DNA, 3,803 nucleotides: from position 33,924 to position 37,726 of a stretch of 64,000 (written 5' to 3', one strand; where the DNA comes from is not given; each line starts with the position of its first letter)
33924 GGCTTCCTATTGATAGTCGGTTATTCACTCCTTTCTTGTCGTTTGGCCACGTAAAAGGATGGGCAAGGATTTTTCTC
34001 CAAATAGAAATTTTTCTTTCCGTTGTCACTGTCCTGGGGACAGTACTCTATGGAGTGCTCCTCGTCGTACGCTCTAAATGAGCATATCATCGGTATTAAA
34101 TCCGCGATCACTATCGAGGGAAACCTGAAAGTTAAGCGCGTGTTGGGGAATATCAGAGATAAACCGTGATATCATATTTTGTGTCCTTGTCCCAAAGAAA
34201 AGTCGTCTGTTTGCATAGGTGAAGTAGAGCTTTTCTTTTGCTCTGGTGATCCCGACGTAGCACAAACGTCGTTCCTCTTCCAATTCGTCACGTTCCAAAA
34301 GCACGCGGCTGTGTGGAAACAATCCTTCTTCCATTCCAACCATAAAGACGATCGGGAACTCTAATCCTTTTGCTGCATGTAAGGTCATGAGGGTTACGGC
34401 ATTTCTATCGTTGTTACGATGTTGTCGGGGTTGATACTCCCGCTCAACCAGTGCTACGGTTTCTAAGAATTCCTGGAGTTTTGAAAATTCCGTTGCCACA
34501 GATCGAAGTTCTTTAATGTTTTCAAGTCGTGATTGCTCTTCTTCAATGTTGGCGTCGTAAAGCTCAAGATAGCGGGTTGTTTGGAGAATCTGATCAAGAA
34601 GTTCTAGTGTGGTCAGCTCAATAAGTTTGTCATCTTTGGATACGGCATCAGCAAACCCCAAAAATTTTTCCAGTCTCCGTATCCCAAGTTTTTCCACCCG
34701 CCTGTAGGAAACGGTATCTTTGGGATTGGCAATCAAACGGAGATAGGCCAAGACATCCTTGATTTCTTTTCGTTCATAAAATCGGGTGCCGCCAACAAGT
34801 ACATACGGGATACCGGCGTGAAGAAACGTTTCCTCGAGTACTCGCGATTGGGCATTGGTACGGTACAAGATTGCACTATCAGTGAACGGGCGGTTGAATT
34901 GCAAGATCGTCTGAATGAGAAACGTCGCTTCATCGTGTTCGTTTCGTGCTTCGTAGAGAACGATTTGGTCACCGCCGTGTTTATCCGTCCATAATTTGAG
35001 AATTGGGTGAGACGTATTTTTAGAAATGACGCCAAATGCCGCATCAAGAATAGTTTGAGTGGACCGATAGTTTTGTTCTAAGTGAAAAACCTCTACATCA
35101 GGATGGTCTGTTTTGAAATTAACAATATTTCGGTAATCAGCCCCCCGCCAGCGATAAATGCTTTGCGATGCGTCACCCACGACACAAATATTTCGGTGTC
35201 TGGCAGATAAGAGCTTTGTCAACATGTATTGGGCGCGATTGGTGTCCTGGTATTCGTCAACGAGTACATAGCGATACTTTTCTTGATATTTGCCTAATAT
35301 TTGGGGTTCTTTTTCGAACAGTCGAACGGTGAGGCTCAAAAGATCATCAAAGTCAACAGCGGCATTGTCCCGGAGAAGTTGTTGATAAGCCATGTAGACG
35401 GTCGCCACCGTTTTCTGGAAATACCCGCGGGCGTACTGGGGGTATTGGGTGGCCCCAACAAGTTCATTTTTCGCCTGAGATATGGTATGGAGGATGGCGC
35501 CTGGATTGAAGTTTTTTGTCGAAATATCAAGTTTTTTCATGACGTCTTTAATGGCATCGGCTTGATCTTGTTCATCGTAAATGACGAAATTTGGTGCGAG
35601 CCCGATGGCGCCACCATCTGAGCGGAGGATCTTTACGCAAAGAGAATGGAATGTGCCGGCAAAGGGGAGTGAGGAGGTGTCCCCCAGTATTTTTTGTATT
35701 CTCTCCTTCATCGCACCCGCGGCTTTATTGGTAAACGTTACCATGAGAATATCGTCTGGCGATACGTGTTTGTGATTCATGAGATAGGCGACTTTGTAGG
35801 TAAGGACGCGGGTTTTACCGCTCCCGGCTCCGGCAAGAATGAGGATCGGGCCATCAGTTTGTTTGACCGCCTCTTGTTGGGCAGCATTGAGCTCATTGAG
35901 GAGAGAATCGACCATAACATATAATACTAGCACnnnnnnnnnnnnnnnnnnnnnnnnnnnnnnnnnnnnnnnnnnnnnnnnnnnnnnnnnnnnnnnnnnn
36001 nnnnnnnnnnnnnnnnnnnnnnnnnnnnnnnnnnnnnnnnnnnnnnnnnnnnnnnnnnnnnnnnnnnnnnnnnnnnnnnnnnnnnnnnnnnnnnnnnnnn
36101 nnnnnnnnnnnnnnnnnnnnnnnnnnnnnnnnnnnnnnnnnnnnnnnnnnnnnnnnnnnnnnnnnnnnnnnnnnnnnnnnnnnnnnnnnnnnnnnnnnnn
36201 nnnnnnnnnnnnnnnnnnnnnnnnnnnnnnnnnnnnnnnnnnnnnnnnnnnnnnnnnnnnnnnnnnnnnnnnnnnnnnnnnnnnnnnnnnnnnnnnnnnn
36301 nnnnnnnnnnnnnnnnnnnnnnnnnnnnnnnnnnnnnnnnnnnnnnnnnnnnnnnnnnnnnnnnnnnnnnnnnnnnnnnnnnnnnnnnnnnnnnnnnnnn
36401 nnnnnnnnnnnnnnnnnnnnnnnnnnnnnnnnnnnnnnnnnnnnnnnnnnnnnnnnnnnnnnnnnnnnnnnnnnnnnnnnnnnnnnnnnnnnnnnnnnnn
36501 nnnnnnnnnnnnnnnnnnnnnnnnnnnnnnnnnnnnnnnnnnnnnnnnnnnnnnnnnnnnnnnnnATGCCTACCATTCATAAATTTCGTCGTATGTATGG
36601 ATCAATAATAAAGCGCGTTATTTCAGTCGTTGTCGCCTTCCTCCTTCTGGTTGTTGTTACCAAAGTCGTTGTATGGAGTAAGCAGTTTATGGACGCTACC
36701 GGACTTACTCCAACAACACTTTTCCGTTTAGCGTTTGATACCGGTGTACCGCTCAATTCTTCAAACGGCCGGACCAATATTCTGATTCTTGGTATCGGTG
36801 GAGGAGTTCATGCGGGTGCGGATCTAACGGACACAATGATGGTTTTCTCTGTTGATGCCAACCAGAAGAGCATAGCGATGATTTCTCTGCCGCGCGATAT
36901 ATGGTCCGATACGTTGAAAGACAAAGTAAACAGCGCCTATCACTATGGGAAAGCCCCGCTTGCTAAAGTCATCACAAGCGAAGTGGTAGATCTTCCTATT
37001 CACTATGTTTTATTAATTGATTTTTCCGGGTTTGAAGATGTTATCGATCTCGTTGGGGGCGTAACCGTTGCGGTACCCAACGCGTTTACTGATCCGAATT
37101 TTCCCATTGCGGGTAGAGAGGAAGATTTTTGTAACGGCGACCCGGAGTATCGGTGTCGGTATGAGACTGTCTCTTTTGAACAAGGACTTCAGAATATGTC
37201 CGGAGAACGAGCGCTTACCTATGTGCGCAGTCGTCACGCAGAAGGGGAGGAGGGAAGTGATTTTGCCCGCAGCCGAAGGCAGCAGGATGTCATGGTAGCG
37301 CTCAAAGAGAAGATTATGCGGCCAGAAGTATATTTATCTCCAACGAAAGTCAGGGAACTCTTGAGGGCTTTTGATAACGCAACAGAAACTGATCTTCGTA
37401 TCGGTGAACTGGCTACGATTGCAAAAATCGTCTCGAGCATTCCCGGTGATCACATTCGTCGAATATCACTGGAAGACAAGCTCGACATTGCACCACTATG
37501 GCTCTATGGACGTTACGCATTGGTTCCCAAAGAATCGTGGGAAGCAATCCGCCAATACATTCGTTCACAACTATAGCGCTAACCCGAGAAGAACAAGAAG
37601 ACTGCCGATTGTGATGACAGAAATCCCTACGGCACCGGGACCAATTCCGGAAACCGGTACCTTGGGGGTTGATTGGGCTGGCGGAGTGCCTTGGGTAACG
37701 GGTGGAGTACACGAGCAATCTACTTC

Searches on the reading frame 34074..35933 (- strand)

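Call 23: search_protein_families(library=pfam, proteins=[window:34074-35933:-], max_evalue=0.001)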
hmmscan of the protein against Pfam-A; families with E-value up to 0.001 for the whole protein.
window:34074-35933:- (619 aa): 7 families
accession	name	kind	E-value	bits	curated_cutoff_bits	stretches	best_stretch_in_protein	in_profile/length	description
PF00580.27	UvrD-helicase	-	1.9e-90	303.6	23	1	15-277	1-270/271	UvrD/REP helicase N-terminal domain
PF13361.12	UvrD_C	-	4.9e-68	230.5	25.6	2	283-414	1-135/350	UvrD-like helicase C-terminal domain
PF13245.12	AAA_19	-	3.8e-23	82.6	25.1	1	19-261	1-132/134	AAA domain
PF13538.12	UvrD_C_2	-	8.3e-11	42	27.4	1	513-571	2-51/52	UvrD-like helicase C-terminal domain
PF01443.25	Viral_helicase1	-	5.1e-07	30.2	21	0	460-571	131-226/228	Viral superfamily 1 RNA helicase core domain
PF13604.12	AAA_30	-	1e-06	29.1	27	0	15-80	2-67/191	AAA domain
PF13173.12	AAA_14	-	0.00096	19.6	27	0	180-256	20-100/129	AAA domain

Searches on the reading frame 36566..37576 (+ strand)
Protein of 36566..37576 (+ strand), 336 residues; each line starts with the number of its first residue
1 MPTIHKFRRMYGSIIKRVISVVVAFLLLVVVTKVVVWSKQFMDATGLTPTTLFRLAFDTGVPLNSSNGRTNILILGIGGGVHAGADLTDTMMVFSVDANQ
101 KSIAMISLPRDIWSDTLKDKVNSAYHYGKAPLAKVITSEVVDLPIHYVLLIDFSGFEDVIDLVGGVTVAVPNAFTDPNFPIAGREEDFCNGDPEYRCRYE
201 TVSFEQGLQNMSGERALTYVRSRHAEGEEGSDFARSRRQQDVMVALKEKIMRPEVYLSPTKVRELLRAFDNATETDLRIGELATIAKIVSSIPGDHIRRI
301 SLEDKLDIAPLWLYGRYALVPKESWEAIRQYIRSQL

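Call 23: search_protein_families(library=pfam, proteins=[window:36566-37576:+], max_evalue=0.001)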
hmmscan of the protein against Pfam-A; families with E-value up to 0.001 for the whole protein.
window:36566-37576:+ (336 aa): 1 family
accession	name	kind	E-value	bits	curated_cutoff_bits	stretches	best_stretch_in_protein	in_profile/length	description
PF03816.19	LytR_cpsA_psr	-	1.2e-33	116.8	24.6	1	88-250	2-148/150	LytR_cpsA_psr family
